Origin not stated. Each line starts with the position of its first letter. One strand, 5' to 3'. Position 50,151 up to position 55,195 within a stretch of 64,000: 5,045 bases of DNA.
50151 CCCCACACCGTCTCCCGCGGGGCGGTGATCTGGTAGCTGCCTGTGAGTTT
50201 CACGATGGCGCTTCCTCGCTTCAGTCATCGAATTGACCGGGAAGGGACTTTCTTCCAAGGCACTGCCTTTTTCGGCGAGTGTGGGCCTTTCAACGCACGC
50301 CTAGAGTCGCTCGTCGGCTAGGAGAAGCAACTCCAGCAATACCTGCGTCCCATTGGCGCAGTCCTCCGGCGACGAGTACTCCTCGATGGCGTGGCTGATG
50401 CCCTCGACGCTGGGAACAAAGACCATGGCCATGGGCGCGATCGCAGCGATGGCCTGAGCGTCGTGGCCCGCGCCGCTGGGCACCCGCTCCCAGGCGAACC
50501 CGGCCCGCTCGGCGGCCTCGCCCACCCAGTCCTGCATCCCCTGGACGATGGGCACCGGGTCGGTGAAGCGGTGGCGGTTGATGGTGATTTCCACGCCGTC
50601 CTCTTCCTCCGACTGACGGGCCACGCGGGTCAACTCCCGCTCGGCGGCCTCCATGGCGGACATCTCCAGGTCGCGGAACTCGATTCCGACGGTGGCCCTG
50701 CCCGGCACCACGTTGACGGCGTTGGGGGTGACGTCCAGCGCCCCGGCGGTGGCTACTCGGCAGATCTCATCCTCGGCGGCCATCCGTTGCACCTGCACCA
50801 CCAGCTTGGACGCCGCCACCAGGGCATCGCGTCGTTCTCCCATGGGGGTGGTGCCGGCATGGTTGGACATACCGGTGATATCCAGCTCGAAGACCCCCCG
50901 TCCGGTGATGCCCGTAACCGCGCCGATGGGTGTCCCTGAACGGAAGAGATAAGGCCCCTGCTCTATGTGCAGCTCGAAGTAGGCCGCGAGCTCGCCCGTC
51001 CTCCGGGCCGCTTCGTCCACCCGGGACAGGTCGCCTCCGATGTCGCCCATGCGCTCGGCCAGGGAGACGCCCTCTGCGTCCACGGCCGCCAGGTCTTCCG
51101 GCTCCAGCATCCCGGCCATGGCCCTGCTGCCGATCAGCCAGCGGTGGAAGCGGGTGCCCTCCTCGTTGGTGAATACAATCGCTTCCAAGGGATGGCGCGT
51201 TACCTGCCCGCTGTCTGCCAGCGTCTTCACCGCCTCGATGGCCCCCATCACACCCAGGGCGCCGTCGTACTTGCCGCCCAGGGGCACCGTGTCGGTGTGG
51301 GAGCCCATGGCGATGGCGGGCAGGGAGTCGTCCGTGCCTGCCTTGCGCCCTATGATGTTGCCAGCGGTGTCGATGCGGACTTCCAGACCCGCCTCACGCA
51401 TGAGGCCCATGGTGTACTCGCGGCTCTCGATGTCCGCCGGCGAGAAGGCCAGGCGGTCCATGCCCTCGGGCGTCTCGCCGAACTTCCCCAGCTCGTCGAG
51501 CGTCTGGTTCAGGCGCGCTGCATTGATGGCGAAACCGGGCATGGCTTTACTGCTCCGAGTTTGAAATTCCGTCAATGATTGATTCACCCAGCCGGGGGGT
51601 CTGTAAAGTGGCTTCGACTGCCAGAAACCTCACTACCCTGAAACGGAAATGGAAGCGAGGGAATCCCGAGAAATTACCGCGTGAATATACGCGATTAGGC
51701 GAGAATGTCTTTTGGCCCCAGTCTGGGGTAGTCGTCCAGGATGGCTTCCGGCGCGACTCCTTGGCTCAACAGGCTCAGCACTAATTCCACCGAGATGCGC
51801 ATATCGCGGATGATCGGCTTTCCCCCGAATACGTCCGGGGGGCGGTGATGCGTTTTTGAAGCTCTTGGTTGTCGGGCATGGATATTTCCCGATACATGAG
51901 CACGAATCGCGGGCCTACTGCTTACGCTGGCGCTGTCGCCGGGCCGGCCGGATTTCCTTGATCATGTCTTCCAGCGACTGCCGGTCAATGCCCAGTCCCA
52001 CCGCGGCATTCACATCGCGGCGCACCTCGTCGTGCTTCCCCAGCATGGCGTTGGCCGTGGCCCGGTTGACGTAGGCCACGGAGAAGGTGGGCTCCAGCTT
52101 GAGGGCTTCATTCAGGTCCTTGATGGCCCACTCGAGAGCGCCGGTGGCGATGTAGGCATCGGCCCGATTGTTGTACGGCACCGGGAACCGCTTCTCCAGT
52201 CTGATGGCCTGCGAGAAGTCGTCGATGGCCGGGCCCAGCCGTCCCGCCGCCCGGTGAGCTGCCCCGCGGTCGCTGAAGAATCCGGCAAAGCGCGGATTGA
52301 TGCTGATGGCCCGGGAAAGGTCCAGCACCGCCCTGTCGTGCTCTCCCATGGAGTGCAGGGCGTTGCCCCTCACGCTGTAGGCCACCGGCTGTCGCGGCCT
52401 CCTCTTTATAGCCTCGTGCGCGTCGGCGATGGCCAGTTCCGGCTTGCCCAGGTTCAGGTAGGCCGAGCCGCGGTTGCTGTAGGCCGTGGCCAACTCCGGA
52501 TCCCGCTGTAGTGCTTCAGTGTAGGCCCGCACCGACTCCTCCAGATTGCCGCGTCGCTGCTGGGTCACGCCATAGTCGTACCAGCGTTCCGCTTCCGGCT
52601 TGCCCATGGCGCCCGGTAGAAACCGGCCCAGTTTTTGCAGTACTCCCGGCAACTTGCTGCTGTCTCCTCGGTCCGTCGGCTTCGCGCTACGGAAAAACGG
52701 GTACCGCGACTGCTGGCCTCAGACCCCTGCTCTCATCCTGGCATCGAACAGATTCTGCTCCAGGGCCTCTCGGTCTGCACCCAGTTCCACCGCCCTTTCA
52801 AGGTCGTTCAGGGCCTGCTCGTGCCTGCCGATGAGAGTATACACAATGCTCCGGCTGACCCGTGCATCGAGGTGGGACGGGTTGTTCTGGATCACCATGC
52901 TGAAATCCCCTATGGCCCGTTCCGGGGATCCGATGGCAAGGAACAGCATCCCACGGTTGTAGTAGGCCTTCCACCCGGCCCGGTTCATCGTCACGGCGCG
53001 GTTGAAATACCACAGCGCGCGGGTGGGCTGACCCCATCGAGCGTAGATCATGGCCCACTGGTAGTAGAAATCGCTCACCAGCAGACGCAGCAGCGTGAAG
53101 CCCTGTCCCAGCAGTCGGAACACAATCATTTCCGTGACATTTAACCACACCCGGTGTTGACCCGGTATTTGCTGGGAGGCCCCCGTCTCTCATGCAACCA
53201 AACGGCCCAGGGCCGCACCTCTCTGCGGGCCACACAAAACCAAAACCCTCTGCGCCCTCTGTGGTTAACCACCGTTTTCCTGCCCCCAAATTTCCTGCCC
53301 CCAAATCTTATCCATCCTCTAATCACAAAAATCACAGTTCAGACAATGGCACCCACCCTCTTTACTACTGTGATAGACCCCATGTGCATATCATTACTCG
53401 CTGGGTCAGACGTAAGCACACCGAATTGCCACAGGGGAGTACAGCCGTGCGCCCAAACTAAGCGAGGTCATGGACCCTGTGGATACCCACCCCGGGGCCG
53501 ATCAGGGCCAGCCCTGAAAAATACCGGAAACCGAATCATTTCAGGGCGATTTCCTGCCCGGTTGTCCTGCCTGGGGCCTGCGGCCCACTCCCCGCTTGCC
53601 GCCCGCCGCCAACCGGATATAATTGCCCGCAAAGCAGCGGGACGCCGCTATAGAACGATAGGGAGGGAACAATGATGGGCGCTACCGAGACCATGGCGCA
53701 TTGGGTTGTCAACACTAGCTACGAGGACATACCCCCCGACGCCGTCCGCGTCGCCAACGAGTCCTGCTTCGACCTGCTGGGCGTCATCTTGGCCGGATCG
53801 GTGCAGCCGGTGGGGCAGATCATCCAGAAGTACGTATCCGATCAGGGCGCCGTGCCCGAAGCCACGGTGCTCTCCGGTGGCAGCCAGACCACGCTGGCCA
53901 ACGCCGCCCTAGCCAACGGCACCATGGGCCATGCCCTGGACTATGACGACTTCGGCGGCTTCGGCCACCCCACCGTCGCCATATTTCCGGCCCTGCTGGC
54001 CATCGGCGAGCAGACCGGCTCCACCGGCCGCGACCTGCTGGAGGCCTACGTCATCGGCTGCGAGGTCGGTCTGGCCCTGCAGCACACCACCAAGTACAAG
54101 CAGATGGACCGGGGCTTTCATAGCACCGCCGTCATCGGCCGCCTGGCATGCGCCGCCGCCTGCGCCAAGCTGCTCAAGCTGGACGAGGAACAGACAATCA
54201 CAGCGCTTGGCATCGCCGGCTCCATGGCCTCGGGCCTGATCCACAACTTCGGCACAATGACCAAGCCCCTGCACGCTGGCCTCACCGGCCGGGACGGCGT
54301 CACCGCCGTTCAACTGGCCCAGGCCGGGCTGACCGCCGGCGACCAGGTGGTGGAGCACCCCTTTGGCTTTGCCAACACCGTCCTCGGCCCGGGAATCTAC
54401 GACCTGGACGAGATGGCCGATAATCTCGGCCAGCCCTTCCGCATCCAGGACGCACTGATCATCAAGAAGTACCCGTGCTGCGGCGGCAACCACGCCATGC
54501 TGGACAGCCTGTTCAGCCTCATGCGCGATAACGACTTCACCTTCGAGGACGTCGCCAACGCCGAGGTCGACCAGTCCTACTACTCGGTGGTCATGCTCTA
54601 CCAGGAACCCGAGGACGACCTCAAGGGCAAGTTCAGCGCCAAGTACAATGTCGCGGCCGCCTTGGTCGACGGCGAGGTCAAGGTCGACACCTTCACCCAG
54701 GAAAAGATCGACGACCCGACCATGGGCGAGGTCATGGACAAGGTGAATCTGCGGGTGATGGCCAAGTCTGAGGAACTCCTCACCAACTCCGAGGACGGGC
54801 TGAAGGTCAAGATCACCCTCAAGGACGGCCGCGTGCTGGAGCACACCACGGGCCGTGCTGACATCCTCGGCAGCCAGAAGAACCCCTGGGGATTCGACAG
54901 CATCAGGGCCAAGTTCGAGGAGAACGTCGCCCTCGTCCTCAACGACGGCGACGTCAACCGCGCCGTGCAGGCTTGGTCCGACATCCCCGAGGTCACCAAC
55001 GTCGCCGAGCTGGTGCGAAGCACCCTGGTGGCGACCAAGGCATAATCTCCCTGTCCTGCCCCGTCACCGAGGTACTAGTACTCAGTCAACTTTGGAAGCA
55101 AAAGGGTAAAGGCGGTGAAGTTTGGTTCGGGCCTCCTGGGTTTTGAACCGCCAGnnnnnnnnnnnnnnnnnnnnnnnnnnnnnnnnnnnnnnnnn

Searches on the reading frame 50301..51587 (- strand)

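Call 6: search_protein_families(library=pfam, proteins=[window:50301-51587:-], max_evalue=0.01)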
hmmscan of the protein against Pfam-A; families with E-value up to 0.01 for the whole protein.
window:50301-51587:- (428 aa): 3 families
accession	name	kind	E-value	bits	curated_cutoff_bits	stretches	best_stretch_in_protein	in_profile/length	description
PF01546.33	Peptidase_M20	-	8.2e-25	88.4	24.6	1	94-421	2-204/206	Peptidase family M20/M25/M40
PF04389.22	Peptidase_M28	-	1.2e-08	35.3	21.3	1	77-163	1-81/193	Peptidase family M28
PF07687.19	M20_dimer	-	9.4e-05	22.8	21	1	229-328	5-104/107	Peptidase dimerisation domain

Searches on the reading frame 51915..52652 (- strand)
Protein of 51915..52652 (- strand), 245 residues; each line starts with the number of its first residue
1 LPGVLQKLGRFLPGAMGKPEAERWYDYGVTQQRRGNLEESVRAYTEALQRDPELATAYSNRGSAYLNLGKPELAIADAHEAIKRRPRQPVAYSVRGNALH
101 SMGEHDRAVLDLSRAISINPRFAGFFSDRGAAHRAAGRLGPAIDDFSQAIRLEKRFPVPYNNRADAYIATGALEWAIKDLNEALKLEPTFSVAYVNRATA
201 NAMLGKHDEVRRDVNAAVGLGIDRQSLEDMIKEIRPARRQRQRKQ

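Call 6: search_protein_families(library=pfam, proteins=[window:51915-52652:-], max_evalue=0.01)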
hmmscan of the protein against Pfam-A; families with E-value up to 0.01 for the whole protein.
window:51915-52652:- (245 aa): 17 families
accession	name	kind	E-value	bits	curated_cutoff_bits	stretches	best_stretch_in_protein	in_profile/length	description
PF00515.34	TPR_1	-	2.1e-38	129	27.8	4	55-86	1-32/34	Tetratricopeptide repeat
PF07719.23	TPR_2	-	3.2e-33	111.5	27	4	160-189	4-33/34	Tetratricopeptide repeat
PF13414.12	TPR_11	-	7.4e-29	99.6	26.8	4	34-69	7-42/42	TPR repeat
PF13431.12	TPR_17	-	4e-24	83.3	24.4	2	43-75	1-33/34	Tetratricopeptide repeat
PF13181.12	TPR_8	-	3.6e-23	80.1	25.7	2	55-86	1-32/34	Tetratricopeptide repeat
PF13432.12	TPR_16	-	8.8e-14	52.1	32.7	2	31-89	7-65/65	Tetratricopeptide repeat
PF13424.12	TPR_12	-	1.3e-13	51.3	30.1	2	54-118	2-74/77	Tetratricopeptide repeat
PF13371.12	TPR_9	-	2.4e-12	47.1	35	1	48-95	22-69/73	Tetratricopeptide repeat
PF13428.12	TPR_14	-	4.9e-12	45.7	23.5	0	22-59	2-39/44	Tetratricopeptide repeat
PF14559.12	TPR_19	-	5.5e-08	33.5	25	0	34-86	4-56/68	Tetratricopeptide repeat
PF13374.12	TPR_10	-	1.4e-07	31.7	27.5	1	54-85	1-32/42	Tetratricopeptide repeat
PF13174.12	TPR_6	-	7.1e-06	26.8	26.3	0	25-53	4-32/33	Tetratricopeptide repeat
PF25575.1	TPR_BSK1_C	-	8.6e-06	26.1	42.2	0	36-92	57-114/118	Serine/threonine-protein kinase BSK1-like, TPR repeats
PF13429.12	TPR_15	-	1.6e-05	24.9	26.2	0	20-54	145-179/280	Tetratricopeptide repeat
PF07721.20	TPR_4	-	5.9e-05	23.7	27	0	89-108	1-20/26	Tetratricopeptide repeat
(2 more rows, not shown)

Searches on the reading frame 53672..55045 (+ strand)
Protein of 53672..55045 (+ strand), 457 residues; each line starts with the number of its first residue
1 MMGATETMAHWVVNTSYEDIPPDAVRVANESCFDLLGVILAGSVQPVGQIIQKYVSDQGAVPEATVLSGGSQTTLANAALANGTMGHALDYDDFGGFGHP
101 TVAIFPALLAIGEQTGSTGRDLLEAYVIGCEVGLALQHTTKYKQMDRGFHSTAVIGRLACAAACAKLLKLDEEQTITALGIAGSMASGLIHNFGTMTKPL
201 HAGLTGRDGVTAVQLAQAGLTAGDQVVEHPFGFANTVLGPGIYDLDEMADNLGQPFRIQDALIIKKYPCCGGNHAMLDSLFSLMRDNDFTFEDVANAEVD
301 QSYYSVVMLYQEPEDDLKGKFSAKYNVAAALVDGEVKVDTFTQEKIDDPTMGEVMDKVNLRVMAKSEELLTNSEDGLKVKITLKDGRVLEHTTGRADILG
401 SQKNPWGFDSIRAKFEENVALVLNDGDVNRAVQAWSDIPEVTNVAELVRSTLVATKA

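Call 28: search_protein_families(library=pfam, proteins=[window:53672-55045:+], max_evalue=0.001)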
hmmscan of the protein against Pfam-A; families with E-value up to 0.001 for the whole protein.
window:53672-55045:+ (457 aa): 2 families
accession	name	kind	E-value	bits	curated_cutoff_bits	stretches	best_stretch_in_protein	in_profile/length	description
PF03972.19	MmgE_PrpD_N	-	1.8e-61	207.9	32.1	1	7-240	2-238/244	MmgE/PrpD N-terminal domain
PF19305.4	MmgE_PrpD_C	-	2.7e-23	83.1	32.1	1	267-430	1-165/173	MmgE/PrpD C-terminal domain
